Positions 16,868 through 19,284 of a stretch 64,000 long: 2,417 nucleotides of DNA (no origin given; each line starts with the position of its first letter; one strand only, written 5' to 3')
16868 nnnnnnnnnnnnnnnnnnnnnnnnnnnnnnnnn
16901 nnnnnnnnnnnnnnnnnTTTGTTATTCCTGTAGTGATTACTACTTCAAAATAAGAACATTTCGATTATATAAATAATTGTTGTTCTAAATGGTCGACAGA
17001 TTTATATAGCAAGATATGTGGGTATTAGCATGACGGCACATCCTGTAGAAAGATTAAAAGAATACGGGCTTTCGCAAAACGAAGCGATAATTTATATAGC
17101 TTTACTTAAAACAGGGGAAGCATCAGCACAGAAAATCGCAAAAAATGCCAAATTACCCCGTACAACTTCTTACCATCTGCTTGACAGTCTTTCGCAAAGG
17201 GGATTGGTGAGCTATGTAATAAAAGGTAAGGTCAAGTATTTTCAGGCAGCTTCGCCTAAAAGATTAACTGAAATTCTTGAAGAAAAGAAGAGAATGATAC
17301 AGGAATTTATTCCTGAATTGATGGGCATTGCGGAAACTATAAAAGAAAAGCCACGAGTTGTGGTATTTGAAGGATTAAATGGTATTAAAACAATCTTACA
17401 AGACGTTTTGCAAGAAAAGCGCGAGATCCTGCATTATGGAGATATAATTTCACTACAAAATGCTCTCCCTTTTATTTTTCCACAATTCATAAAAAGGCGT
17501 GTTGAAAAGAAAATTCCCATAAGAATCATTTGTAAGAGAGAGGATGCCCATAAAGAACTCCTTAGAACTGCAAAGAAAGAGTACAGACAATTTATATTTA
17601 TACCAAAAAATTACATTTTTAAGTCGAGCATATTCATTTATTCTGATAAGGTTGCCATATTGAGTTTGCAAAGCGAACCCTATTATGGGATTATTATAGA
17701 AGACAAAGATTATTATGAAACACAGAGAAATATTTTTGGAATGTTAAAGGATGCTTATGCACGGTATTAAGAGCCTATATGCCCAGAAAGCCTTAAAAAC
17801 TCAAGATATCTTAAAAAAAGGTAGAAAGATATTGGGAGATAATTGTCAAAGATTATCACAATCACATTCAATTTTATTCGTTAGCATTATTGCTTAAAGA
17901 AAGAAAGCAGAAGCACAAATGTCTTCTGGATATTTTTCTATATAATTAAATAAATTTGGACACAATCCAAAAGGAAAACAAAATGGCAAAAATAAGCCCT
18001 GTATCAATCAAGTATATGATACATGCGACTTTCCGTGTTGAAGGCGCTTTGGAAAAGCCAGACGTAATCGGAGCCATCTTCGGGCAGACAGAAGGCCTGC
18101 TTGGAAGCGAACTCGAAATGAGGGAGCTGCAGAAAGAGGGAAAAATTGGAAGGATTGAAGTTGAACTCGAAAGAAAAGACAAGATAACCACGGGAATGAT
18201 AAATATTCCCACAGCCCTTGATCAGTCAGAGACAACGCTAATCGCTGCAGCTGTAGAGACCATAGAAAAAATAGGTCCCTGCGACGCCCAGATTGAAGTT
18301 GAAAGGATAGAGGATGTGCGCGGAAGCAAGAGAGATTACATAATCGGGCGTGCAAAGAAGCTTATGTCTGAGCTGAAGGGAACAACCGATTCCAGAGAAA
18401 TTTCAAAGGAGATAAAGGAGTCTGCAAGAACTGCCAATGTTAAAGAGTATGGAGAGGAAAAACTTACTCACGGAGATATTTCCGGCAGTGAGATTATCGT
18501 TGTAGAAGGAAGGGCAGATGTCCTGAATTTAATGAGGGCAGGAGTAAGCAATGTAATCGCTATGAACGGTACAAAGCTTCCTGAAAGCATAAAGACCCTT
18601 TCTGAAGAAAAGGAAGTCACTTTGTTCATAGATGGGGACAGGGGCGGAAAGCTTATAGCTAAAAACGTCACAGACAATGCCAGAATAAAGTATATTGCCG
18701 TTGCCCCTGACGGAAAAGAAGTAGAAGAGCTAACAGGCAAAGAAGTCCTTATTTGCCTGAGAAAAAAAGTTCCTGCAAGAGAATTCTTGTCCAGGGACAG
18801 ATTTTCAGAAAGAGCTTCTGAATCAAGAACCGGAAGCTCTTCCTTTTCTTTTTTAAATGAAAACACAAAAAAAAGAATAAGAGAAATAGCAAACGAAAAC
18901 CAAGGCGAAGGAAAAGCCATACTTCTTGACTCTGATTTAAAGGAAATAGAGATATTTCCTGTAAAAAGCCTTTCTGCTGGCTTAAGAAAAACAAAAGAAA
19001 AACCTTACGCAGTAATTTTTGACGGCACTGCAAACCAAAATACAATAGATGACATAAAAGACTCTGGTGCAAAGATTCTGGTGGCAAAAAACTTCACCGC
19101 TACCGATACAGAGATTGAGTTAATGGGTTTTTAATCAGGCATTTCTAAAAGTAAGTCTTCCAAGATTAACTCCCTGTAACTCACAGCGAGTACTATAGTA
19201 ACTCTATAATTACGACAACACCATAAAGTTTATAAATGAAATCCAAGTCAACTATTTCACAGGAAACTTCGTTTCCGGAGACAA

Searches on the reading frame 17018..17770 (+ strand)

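Call 50: search_protein_families(library=pfam, proteins=[window:17018-17770:+], max_evalue=0.001)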
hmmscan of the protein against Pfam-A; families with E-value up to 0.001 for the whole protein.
window:17018-17770:+ (250 aa): 2 families
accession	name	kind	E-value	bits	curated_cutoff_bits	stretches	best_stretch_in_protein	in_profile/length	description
PF01978.25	TrmB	-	4e-16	59.1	25.6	1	13-80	1-67/68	Sugar-specific transcriptional regulator TrmB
PF09339.16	HTH_IclR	-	0.00035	20.7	22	1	32-66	15-50/52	IclR helix-turn-helix domain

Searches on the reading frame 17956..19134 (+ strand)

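Call 50: search_protein_families(library=pfam, proteins=[window:17956-19134:+], max_evalue=0.001)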
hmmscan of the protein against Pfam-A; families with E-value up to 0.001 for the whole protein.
window:17956-19134:+ (392 aa): 3 families
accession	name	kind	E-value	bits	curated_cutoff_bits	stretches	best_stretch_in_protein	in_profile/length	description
PF13662.12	Toprim_4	-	1.8e-11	44.6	25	1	178-240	1-72/85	Toprim domain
PF13155.12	Toprim_2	-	1.4e-08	35.4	22.1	1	181-257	1-85/88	Toprim-like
PF01751.28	Toprim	-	2.4e-08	34.5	23.1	1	179-247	1-84/96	Toprim domain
